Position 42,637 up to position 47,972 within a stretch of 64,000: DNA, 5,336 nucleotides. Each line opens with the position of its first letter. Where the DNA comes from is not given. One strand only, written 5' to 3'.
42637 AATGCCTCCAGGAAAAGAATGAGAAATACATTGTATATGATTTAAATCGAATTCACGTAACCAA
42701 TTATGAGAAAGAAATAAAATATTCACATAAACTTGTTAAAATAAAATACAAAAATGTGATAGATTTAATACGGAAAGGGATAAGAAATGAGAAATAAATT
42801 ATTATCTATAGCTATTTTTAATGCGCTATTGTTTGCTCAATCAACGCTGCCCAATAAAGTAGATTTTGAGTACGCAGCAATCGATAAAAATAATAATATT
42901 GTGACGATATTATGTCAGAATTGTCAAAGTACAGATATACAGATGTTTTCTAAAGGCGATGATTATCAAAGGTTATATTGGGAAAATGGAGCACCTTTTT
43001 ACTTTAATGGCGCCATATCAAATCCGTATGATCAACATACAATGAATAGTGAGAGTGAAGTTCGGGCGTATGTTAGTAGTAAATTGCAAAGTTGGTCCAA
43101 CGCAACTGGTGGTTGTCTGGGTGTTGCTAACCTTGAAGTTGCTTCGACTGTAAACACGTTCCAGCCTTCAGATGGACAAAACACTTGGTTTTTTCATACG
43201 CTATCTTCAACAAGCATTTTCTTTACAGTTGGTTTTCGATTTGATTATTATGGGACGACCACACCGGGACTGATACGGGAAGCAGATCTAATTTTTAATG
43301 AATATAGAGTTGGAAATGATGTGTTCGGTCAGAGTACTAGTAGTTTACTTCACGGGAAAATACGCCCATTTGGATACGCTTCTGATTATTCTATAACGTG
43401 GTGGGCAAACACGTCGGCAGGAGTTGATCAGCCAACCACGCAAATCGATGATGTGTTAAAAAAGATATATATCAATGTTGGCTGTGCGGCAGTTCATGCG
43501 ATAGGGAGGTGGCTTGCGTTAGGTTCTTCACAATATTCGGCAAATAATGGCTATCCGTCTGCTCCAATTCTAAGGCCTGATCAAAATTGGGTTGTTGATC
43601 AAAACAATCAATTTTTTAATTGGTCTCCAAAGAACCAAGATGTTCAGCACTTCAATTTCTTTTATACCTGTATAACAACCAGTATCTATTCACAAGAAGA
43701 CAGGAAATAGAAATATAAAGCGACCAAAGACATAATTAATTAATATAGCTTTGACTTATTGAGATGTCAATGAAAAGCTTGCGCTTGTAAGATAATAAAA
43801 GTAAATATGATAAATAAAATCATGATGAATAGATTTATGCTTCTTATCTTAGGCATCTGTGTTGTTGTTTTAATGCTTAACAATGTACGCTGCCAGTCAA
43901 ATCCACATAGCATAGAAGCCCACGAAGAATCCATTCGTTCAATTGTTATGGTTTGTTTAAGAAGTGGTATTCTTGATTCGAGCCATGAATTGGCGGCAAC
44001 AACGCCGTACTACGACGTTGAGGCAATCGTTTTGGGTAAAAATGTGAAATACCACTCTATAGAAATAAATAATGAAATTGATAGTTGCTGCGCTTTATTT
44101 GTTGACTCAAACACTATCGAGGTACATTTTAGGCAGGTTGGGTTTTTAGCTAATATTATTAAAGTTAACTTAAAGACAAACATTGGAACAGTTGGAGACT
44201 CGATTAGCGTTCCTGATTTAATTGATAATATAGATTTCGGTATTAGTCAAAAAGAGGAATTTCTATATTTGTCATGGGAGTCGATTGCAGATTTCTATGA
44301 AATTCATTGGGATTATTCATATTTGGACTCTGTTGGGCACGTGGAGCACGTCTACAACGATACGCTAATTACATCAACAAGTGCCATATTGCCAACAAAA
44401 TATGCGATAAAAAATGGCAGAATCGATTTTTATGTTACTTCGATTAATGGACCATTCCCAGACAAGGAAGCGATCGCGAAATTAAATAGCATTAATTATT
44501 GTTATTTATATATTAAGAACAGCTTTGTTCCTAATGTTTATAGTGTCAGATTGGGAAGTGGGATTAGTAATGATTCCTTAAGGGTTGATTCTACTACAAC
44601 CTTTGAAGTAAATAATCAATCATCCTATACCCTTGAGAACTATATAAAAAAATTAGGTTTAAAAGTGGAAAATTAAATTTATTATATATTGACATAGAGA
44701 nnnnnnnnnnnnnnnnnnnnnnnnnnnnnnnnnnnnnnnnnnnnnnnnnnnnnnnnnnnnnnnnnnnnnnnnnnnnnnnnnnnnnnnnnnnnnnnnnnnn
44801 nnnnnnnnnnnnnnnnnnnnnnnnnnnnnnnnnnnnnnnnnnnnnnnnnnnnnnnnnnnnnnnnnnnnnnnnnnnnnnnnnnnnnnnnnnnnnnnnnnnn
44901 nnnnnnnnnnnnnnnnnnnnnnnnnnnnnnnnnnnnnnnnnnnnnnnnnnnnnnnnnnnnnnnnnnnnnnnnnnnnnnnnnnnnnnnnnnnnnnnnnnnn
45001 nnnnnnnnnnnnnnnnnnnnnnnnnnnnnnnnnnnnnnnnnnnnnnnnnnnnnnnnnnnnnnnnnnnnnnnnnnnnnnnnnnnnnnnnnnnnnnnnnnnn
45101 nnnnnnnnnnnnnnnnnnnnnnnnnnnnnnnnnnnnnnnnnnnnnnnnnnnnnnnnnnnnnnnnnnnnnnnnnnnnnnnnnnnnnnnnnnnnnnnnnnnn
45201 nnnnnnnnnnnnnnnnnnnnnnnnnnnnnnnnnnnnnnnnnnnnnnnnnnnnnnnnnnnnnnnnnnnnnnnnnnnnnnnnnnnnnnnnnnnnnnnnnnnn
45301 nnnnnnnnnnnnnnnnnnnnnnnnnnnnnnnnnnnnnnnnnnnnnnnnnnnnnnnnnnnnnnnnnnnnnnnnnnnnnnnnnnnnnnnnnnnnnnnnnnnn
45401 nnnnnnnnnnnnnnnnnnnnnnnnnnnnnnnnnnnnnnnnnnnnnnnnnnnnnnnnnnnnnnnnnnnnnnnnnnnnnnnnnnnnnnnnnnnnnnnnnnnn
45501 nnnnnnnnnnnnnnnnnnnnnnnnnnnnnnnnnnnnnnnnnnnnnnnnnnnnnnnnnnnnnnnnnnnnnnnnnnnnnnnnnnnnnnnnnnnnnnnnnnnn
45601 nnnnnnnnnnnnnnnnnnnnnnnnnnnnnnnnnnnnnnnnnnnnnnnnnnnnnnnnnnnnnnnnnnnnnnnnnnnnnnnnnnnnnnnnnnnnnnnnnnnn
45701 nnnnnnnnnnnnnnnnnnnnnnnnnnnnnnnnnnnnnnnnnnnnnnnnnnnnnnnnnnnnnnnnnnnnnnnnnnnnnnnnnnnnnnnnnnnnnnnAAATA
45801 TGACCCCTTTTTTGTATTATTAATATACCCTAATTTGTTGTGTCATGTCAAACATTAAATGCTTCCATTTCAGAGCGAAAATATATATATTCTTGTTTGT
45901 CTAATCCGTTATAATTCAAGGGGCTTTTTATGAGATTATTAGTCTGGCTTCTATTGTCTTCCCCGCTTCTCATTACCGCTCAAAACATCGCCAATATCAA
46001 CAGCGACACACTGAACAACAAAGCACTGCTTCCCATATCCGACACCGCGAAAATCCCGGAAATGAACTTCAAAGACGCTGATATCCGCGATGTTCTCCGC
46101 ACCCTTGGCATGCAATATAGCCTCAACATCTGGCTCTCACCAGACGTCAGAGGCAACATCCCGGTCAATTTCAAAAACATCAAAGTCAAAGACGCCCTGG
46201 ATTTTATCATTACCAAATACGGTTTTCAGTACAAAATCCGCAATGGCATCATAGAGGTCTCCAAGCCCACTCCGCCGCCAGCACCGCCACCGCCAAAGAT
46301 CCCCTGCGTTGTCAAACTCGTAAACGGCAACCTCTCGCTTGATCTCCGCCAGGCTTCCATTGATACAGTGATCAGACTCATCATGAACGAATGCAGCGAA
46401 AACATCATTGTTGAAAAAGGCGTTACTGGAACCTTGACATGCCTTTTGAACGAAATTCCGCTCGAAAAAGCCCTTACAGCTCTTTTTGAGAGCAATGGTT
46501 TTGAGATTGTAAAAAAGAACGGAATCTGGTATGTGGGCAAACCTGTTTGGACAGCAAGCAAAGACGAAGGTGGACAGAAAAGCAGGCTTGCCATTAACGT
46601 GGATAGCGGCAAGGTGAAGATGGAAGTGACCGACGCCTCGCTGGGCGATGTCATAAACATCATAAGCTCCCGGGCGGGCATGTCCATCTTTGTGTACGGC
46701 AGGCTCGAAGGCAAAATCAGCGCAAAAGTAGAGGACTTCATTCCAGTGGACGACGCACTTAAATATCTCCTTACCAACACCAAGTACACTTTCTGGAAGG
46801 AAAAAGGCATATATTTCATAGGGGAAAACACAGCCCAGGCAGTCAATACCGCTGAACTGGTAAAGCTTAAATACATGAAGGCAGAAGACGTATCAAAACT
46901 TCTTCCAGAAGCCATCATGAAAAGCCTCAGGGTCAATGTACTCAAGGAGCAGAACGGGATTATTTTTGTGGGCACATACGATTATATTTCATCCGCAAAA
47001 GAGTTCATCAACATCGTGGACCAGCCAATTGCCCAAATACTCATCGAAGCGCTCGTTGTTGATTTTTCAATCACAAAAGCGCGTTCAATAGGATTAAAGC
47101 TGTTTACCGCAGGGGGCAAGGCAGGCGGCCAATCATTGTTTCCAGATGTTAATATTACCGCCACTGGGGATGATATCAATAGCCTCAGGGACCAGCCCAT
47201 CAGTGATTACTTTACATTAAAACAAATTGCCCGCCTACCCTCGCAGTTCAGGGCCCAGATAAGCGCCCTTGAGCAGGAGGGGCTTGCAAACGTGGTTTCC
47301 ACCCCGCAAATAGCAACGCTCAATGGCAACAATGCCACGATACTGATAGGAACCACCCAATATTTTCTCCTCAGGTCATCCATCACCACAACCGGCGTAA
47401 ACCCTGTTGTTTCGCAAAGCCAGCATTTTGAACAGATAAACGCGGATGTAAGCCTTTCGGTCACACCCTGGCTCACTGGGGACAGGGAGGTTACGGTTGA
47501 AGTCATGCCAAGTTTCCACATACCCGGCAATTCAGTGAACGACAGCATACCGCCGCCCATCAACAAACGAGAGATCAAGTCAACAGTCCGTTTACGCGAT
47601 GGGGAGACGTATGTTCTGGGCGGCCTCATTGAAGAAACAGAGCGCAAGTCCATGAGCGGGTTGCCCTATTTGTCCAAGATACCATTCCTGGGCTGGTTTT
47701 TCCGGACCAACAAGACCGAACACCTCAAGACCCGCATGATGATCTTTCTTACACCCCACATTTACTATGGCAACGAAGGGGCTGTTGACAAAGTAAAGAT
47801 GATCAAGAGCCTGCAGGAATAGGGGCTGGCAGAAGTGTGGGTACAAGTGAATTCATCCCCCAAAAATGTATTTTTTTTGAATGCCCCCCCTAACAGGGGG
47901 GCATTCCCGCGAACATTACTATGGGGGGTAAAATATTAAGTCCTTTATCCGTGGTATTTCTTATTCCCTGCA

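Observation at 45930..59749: Near-complete type II secretion locus with gspE displaced by a low-GC cargo-like insert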

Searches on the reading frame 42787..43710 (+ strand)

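Call 4: search_protein_families(library=pfam, proteins=[window:42787-43710:+], max_evalue=0.1)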
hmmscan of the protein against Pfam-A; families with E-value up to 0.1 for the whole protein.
window:42787-43710:+ (307 aa): 0 families

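Call 9: search_protein_families(library=ncbifam, proteins=[window:42787-43710:+], max_evalue=0.1)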
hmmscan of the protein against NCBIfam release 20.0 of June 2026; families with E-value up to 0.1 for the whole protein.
window:42787-43710:+ (307 aa): 1 family
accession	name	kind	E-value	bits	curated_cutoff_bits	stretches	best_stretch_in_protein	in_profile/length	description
TIGR03711.1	acc_sec_asp3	equivalog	0.042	13.9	67.25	1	203-304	3-103/135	accessory Sec system protein Asp3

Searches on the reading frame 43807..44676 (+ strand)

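Call 4: search_protein_families(library=pfam, proteins=[window:43807-44676:+], max_evalue=0.1)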
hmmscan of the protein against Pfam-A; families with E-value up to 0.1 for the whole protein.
window:43807-44676:+ (289 aa): 1 family
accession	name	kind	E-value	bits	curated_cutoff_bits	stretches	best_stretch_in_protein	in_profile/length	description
PF22418.2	EhRGS-RhoGEF_PH-like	-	0.031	14.7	27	0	9-95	59-137/141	EhRGS-RhoGEF PH domain-like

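Call 9: search_protein_families(library=ncbifam, proteins=[window:43807-44676:+], max_evalue=0.1)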
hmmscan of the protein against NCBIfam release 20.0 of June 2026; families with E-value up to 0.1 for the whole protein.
window:43807-44676:+ (289 aa): 1 family
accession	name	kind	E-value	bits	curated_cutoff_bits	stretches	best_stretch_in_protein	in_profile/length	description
NF011583.0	PRK15007.1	subfamily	0.069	12.5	358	0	62-86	98-122/243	arginine ABC transporter substrate-binding protein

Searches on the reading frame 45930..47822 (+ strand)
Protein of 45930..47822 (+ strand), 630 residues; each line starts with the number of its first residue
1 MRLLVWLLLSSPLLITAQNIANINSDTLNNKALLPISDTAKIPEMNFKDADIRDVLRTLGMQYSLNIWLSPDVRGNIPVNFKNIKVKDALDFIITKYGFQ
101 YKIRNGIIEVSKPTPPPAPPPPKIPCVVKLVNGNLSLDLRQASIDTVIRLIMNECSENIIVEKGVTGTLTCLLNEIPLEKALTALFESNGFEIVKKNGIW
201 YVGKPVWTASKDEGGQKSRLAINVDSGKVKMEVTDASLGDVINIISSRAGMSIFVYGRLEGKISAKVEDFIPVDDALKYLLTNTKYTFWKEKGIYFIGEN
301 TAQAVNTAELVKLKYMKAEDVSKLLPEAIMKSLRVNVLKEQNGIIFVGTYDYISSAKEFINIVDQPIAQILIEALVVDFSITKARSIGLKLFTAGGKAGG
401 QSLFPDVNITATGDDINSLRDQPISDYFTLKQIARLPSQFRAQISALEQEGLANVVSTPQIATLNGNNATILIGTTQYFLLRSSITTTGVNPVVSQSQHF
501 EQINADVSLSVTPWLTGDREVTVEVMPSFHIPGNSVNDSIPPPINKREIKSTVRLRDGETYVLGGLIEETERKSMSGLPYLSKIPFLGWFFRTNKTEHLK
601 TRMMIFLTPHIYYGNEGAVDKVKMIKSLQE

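Call 3: search_protein_families(library=pfam, proteins=[window:45930-47822:+], max_evalue=0.1)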
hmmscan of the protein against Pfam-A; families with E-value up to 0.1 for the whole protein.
window:45930-47822:+ (630 aa): 5 families
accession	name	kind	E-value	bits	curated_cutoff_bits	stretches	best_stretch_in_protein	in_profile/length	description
PF00263.26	Secretin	-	3e-42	144.5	27.5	1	446-611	1-167/169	Bacterial type II and III secretion system protein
PF07660.19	STN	-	1.8e-15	56.8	28.4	1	70-108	6-47/52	Secretin and TonB N terminus short domain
PF21305.2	type_II_gspD_N0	-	2.1e-14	53.5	27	2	45-81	1-37/71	GspD-like, N0 domain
PF03958.22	Secretin_N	-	1.3e-05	25.8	28.2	1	310-369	3-69/69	Bacterial type II/III secretion system short domain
PF16344.10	FecR_C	-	4.6e-05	23.8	24.4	1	45-109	2-69/70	FecR, C-terminal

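Call 7: search_protein_families(library=ncbifam, proteins=[window:45930-47822:+], max_evalue=0.01)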
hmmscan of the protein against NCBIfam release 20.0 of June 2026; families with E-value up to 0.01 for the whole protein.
window:45930-47822:+ (630 aa): 9 families
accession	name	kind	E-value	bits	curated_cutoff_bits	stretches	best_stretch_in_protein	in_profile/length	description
TIGR02515.1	IV_pilus_PilQ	subfamily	3.2e-67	227.4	284.35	3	228-611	3-426/428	type IV pilus secretin PilQ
TIGR02517.1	type_II_gspD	equivalog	3.1e-60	204.3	351.35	2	298-616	280-594/600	type II secretion system secretin GspD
TIGR02519.1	pilus_MshL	equivalog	3e-39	134.8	250.2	1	340-611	5-289/290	pilus (MSHA type) biogenesis protein MshL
NF010083.0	PRK13568.1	equivalog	3.5e-39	134.8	554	3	308-611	123-416/419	DNA uptake porin HofQ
TIGR02516.1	type_III_yscC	equivalog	4.1e-33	114.6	238.45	2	337-611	203-460/463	type III secretion system outer membrane ring subunit SctC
NF007851.2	PRK10560.1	exception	1.2e-30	106.6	598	3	308-611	119-408/412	DNA uptake porin HofQ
NF011873.0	PRK15346.1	equivalog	3.7e-16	58.9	524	1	341-607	244-488/499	EscC/YscC/HrcC family type III secretion system outer membrane ring protein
NF042912.1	Amuc_1098_fam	equivalog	1.4e-11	43.2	750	1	541-611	724-795/805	Amuc_1098 family type IV pilus outer membrane protein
TIGR02520.1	pilus_B_mal_scr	equivalog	2.9e-05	22.8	287.65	1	442-579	341-485/513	PilN family type IVB pilus formation outer membrane protein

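Call 46: search_solved_structures(query=window:45930-47822:+, max_evalue=0.00001)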
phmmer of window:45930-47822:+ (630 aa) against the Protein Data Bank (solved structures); distinct sequences matched with E-value up to 0.00001: 21.
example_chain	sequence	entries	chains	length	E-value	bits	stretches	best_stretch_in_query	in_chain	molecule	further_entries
9x0w_A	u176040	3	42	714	5e-32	114.4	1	442-614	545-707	Fimbrial assembly protein PilQ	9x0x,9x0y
6ve2_A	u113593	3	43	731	5e-32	114.4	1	442-614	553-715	Fimbrial assembly protein PilQ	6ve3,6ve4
5wln_G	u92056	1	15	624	1.3e-27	99.8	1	339-617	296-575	Type II secretion system protein D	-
3jc8_Qa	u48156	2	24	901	1.5e-24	89.7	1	309-612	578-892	PilQ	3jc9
5wq7_A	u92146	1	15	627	2.5e-20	75.7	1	325-612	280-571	Putative type II secretion system protein D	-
6w6m_A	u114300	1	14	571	3.3e-20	75.3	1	308-611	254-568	Type IV pilus secretin PilQ family protein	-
9sh1_A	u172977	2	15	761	1.3e-19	73.4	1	341-612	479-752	Type IV pilus biogenesis and competence protein PilQ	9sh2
5wq8_A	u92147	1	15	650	1.6e-19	73.1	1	439-612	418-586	Type II secretion system protein D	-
4av2_A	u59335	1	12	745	1.8e-19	72.9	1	341-612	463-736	TYPE IV PILUS BIOGENESIS AND COMPETENCE PROTEIN PILQ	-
5zdh_A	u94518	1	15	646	1.9e-19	72.9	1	415-613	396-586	Type II secretion system protein D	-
5wq9_A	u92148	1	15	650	9.4e-19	70.5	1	439-612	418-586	Type II secretion system protein D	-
5w68_A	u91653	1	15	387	7.8e-18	67.5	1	414-614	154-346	Putative type II secretion protein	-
7ofh_A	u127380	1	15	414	1.1e-17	67.1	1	303-603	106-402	Virion export protein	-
9k8v_A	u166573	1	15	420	2e-17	66.2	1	438-612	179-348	General secretion pathway protein D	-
6i1x_A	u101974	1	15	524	3.9e-17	65.2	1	338-612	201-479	Type II secretion system protein D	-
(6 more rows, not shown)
